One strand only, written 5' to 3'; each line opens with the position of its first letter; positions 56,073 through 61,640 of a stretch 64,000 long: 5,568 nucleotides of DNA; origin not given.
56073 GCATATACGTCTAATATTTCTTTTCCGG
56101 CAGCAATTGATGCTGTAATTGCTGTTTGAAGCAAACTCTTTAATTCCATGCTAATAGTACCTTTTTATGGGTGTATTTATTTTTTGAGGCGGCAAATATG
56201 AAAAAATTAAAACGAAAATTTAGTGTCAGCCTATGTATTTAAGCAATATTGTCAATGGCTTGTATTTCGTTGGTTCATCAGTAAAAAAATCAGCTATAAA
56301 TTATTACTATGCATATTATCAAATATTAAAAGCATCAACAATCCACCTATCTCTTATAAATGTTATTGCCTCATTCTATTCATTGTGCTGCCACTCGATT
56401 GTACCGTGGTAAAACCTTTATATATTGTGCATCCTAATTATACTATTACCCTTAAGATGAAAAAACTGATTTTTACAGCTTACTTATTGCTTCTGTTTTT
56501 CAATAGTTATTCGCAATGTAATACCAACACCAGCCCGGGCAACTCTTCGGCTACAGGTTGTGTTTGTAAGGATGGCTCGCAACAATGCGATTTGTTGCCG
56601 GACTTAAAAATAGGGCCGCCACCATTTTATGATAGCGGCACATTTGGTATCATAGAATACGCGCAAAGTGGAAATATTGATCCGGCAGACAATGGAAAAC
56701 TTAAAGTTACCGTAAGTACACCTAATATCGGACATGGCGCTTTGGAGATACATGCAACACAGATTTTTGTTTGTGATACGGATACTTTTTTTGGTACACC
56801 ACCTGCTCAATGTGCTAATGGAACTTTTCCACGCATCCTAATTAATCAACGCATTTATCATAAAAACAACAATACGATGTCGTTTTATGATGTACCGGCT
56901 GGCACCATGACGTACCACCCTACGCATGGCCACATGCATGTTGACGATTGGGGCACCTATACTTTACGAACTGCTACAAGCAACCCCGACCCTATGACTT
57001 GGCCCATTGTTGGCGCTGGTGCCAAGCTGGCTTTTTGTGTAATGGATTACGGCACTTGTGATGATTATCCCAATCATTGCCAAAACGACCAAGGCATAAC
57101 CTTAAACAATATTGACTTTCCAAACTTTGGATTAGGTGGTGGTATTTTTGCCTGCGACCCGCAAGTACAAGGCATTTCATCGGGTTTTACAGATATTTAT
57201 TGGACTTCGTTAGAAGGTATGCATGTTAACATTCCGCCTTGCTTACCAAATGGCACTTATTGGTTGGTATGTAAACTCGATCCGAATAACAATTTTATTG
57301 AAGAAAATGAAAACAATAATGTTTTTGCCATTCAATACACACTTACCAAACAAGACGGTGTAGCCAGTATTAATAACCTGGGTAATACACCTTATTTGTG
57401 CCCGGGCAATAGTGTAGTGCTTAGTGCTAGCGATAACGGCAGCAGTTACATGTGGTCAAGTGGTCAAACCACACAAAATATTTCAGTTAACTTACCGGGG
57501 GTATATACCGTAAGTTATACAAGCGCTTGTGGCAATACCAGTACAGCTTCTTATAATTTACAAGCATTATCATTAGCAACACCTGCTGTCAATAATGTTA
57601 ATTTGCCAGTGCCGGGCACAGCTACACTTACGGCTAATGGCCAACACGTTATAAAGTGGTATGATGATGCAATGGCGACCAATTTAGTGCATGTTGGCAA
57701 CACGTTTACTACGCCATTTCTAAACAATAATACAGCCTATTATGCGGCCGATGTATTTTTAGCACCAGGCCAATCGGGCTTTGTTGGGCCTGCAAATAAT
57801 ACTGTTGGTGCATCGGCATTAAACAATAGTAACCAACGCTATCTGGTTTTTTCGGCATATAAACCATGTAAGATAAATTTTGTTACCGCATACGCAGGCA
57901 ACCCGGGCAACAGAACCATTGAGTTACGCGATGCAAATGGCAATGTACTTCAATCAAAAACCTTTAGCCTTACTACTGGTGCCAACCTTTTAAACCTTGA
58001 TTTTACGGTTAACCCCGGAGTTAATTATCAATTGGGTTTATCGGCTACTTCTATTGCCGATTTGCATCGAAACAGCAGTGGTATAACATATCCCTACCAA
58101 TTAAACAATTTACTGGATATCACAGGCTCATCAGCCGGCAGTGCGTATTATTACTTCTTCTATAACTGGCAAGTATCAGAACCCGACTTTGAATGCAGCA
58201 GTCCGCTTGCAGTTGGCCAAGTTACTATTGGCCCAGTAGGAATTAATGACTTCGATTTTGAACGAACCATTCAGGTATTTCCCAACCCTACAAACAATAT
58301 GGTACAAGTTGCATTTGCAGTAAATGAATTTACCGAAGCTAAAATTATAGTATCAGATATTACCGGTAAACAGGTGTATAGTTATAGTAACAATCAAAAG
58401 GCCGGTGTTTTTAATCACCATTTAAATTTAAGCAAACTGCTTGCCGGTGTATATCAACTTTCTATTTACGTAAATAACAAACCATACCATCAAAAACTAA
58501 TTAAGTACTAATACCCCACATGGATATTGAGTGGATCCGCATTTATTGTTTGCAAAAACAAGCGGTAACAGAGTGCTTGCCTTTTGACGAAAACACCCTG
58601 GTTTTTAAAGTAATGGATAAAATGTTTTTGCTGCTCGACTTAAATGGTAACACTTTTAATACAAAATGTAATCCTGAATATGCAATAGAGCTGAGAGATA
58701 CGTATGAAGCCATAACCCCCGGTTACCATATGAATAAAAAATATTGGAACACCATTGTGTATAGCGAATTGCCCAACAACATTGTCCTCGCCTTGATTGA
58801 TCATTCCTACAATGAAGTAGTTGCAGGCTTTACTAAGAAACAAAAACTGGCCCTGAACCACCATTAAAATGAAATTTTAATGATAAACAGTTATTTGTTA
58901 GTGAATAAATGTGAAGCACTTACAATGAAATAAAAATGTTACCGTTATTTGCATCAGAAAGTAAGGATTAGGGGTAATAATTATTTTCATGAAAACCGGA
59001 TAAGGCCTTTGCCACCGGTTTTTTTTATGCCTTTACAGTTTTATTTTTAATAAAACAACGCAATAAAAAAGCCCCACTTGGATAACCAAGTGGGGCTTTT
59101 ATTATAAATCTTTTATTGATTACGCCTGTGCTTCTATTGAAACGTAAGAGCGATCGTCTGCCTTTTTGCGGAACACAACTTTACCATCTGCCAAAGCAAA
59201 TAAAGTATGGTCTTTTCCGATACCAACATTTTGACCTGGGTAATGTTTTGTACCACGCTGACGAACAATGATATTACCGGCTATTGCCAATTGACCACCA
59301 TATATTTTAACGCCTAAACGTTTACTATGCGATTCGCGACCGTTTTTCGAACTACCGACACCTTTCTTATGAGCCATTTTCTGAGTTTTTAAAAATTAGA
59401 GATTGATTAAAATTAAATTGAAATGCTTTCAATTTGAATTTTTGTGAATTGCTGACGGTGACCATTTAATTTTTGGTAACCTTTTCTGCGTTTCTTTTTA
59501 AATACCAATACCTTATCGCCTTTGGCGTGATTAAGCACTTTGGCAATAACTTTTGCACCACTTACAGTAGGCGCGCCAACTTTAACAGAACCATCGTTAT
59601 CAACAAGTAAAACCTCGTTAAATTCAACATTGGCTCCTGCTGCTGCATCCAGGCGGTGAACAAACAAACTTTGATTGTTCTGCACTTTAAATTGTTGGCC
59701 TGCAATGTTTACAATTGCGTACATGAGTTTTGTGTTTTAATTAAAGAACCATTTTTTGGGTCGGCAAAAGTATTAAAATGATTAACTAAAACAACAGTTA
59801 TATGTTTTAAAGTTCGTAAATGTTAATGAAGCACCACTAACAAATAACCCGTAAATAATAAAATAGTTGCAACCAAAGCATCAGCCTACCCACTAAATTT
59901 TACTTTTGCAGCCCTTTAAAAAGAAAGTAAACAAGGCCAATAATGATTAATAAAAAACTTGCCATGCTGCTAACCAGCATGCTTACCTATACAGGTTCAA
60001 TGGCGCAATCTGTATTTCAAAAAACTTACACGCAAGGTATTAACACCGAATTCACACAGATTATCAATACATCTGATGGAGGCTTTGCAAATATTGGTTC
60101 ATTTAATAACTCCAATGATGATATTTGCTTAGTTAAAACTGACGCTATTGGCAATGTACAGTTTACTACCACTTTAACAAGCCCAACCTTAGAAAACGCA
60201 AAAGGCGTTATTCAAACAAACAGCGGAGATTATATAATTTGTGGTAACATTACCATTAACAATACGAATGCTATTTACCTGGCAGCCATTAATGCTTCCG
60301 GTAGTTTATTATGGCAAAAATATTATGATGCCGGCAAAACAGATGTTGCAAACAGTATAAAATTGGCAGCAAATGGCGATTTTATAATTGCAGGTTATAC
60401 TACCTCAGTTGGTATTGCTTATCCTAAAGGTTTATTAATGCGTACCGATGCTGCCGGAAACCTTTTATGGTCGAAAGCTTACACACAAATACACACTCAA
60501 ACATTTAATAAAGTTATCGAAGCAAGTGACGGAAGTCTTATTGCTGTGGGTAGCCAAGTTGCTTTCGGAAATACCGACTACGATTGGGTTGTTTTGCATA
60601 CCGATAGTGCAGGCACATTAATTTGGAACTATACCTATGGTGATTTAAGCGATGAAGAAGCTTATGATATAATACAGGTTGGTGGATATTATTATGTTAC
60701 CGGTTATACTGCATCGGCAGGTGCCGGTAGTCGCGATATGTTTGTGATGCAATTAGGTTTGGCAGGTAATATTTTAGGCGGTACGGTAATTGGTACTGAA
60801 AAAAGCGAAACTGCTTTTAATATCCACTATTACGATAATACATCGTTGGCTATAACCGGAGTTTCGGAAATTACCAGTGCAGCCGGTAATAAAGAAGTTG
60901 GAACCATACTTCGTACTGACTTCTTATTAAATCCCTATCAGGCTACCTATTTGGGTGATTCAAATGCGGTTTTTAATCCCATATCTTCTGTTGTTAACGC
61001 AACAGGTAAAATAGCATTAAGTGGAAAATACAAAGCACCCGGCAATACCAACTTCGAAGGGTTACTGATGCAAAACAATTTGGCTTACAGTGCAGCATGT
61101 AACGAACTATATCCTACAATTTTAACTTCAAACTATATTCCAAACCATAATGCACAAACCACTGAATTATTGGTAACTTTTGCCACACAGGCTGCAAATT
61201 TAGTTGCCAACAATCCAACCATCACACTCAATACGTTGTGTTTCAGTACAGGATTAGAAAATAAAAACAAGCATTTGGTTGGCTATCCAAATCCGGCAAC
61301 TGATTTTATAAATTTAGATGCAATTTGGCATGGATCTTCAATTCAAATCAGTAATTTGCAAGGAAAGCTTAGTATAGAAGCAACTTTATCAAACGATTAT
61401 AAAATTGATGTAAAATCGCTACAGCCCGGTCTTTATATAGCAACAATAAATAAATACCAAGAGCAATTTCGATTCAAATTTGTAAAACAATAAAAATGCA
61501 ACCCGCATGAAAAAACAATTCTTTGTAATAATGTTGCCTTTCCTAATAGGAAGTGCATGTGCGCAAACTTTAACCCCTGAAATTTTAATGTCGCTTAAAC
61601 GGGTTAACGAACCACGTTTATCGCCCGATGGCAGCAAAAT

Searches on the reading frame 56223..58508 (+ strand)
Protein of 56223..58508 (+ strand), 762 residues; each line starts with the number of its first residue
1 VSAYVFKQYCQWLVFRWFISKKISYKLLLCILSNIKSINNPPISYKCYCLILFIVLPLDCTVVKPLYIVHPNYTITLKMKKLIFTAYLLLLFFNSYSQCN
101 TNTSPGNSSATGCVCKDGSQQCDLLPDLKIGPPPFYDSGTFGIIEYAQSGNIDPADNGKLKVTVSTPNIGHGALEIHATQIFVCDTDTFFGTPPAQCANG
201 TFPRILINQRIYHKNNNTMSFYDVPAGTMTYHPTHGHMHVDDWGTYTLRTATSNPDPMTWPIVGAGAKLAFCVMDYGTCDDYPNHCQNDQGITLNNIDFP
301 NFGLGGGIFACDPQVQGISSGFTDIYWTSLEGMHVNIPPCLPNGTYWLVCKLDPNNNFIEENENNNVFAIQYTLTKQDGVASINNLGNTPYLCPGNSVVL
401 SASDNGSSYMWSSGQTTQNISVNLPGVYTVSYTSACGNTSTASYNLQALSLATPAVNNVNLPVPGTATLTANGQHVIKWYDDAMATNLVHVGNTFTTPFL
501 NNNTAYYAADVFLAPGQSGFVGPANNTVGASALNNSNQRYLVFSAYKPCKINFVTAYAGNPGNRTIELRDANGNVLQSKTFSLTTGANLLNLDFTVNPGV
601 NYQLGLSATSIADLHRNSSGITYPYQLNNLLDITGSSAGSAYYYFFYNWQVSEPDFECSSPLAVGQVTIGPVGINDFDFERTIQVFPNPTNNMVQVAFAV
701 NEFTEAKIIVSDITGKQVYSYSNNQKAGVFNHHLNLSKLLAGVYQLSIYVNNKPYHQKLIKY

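Call 36: search_protein_families(library=pfam, proteins=[window:56223-58508:+], max_evalue=0.01)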
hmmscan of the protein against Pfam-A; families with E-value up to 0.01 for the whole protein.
window:56223-58508:+ (762 aa): 5 families
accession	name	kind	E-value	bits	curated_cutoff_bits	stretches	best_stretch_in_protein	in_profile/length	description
PF18962.6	Por_Secre_tail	-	6e-12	46.1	27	1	685-760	1-74/75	Secretion system C-terminal sorting domain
PF19081.6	Ig_7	-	3.5e-10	40.5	27.3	1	453-511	3-65/84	Ig-like domain CHU_C associated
PF01186.22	Lysyl_oxidase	-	2.2e-06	27.9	20.4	1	309-377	129-197/204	Lysyl oxidase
PF11589.14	DUF3244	-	8.3e-05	22.9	25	0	690-753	27-88/96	Domain of unknown function (DUF3244)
PF16167.10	DUF4871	-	0.0036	17.8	25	0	689-759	57-127/128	Domain of unknown function (DUF4871)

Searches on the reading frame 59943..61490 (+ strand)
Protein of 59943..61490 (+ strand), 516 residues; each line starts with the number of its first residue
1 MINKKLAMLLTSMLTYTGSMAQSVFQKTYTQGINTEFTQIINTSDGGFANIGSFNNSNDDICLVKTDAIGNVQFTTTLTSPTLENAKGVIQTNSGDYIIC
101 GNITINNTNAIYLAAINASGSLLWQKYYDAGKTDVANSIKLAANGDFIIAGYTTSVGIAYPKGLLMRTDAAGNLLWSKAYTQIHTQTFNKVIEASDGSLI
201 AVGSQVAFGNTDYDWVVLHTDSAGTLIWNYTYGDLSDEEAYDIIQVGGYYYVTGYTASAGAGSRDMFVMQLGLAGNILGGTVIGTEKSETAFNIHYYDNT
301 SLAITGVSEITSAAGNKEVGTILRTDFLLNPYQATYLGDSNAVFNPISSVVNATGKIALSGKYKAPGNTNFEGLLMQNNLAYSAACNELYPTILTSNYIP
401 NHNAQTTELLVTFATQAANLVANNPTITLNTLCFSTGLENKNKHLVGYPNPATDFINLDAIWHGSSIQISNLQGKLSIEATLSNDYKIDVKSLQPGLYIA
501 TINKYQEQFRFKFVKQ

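Call 36: search_protein_families(library=pfam, proteins=[window:59943-61490:+], max_evalue=0.01)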
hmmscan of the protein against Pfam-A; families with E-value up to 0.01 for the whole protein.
window:59943-61490:+ (516 aa): 3 families
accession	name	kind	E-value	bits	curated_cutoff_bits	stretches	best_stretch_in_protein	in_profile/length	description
PF18962.6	Por_Secre_tail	-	3.4e-10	40.5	27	1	448-509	2-69/75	Secretion system C-terminal sorting domain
PF12378.14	P1_N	-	0.00073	19.4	24.8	0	139-211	7-71/286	Mycoplasma adhesin P1, N-terminal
PF13360.13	PQQ_2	-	0.0016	18.5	27.6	1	69-231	52-196/233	Outer membrane protein assembly factor BamB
